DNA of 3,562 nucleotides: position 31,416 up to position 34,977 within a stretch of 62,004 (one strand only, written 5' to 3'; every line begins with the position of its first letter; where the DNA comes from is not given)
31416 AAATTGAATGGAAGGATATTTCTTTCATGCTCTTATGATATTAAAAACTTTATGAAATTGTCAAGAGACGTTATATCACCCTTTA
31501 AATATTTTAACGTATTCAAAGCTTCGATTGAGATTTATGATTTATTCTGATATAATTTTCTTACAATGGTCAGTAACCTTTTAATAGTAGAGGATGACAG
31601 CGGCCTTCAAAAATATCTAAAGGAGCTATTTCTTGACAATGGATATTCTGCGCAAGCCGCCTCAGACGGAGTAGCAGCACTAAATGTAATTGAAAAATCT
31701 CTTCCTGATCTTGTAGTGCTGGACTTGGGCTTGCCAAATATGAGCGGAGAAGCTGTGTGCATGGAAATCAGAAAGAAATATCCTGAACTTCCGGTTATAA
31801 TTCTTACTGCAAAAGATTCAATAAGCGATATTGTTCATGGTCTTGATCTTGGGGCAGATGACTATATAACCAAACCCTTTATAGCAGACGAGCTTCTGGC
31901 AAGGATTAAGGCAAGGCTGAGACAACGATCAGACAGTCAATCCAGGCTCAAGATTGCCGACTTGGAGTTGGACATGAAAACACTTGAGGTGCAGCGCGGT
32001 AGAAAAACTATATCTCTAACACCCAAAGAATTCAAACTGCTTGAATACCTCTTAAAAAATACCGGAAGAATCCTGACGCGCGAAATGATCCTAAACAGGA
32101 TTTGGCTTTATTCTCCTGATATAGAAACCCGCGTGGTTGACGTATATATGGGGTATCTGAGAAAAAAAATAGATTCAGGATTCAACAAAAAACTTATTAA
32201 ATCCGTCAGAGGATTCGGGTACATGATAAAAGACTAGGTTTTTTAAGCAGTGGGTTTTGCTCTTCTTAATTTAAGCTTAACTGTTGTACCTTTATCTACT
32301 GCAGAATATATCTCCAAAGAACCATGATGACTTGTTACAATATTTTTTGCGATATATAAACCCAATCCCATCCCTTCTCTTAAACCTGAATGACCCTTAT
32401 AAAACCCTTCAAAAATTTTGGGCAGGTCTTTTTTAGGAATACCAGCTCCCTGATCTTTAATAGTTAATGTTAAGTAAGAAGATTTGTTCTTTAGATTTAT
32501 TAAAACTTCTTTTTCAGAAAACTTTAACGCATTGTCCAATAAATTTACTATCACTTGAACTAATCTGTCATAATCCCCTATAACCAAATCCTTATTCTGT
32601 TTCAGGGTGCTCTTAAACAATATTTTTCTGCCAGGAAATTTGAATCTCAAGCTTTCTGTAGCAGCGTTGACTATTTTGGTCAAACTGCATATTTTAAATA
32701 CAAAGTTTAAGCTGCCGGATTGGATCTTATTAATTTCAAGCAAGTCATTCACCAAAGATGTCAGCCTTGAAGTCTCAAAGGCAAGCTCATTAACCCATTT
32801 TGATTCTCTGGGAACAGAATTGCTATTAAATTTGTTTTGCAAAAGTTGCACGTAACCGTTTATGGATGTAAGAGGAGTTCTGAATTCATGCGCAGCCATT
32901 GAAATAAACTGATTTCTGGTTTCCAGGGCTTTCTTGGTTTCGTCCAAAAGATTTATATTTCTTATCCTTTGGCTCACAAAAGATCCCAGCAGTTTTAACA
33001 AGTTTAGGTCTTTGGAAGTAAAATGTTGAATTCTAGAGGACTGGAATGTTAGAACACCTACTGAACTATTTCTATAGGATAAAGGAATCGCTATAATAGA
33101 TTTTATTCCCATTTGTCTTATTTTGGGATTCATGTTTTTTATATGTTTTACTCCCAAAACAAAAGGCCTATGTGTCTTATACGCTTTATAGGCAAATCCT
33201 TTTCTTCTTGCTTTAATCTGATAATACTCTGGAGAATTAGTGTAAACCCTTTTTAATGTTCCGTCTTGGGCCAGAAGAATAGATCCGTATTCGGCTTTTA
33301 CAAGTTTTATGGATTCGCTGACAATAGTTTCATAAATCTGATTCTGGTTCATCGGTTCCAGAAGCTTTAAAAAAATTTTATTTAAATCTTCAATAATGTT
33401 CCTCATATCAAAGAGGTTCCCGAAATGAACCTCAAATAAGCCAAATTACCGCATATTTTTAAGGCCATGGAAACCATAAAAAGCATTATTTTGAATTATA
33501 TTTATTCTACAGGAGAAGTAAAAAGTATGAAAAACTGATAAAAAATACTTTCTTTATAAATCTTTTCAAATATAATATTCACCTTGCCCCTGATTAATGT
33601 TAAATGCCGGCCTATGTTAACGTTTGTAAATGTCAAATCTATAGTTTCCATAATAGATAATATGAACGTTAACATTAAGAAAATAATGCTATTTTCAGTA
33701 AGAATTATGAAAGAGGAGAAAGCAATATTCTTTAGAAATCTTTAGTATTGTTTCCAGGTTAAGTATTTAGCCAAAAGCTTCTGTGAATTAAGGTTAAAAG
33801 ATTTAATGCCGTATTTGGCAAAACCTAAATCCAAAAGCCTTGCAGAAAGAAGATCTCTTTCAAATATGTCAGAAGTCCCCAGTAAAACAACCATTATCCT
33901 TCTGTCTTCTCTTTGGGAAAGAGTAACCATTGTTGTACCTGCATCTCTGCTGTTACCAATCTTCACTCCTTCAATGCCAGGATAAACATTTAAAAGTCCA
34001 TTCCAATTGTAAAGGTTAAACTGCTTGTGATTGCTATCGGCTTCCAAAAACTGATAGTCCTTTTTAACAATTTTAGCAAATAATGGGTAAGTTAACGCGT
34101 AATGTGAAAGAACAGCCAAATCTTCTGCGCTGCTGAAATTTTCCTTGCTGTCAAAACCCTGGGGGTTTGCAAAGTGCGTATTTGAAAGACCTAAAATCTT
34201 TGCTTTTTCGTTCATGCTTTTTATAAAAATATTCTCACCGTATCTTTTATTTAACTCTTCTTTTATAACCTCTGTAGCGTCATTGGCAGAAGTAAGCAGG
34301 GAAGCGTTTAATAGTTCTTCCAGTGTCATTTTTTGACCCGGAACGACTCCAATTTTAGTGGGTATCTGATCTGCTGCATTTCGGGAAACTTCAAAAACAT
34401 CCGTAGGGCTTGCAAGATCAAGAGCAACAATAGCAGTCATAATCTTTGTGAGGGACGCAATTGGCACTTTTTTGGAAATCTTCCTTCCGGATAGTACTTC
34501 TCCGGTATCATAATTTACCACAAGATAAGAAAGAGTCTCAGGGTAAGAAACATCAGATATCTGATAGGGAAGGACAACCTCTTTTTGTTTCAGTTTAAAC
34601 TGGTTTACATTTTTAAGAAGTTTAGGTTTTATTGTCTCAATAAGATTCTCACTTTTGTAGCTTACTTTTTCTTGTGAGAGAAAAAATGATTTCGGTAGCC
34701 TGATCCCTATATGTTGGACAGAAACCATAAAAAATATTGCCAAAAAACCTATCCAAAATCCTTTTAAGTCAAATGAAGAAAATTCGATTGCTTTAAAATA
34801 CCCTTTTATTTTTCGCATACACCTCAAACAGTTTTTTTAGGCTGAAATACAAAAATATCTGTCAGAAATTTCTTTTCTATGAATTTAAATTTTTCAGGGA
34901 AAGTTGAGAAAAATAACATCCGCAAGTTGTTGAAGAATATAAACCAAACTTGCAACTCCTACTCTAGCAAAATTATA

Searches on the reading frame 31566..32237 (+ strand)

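Call 15: search_protein_families(library=pfam, proteins=[window:31566-32237:+], max_evalue=0.001)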
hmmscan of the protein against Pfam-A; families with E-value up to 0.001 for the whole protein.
window:31566-32237:+ (223 aa): 2 families
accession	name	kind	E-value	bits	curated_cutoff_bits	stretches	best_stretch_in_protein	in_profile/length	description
PF00072.30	Response_reg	-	2.8e-30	105.2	30.2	1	6-115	2-111/111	Response regulator receiver domain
PF00486.34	Trans_reg_C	-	1.8e-26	92.4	26.2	1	147-220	2-76/77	Transcriptional regulatory protein, C terminal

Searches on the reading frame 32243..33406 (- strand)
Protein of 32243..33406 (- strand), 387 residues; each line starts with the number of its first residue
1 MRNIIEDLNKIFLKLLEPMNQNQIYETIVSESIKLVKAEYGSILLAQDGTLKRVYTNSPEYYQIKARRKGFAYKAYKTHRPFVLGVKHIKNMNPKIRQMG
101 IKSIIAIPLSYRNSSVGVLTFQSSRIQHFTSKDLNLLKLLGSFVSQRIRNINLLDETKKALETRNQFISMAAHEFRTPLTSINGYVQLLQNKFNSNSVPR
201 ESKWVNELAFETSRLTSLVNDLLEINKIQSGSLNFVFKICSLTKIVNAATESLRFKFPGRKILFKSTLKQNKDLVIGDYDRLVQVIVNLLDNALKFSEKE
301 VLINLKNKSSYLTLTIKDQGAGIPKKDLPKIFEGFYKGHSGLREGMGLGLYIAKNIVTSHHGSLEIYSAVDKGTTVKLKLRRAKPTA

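Call 15: search_protein_families(library=pfam, proteins=[window:32243-33406:-], max_evalue=0.001)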
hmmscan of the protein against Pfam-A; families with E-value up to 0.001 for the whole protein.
window:32243-33406:- (387 aa): 7 families
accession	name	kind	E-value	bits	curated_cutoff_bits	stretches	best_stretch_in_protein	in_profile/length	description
PF02518.31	HATPase_c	-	2.1e-26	93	26.4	1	277-382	1-109/111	Histidine kinase-, DNA gyrase B-, and HSP90-like ATPase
PF00512.31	HisKA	-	2.5e-16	59.9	26.9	1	164-231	2-66/66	His Kinase A (phospho-acceptor) domain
PF01590.32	GAF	-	8.1e-12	46.3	22.4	1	23-148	4-133/133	GAF domain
PF13185.12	GAF_2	-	1.5e-10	41.8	28.6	1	22-146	5-133/136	GAF domain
PF13492.12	GAF_3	-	3.1e-06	28.1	27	1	21-150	2-129/129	GAF domain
PF13589.12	HATPase_c_3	-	0.00018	22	25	1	283-333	4-55/137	Histidine kinase-, DNA gyrase B-, and HSP90-like ATPase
PF14501.12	HATPase_c_5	-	0.00069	19.9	22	0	282-368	6-90/102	GHKL domain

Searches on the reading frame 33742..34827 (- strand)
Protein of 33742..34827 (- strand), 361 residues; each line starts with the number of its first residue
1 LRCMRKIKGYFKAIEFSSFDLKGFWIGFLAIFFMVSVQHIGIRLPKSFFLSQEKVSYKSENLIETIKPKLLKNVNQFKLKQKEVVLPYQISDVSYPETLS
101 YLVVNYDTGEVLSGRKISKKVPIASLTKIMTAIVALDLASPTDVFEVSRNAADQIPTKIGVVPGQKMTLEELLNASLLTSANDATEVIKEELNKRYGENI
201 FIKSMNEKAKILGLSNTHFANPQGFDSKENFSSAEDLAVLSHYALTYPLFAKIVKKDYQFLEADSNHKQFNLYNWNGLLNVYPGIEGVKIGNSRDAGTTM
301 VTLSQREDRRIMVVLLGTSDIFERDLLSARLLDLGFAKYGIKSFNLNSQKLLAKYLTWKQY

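Call 15: search_protein_families(library=pfam, proteins=[window:33742-34827:-], max_evalue=0.001)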
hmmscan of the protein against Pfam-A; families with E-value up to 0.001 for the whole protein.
window:33742-34827:- (361 aa): 2 families
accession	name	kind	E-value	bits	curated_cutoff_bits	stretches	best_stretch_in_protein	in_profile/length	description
PF00768.25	Peptidase_S11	-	9.1e-41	140.3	27.6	1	99-318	13-237/239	D-alanyl-D-alanine carboxypeptidase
PF13354.11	Beta-lactamase2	-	1e-06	28.7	22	1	102-240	3-142/214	Beta-lactamase enzyme family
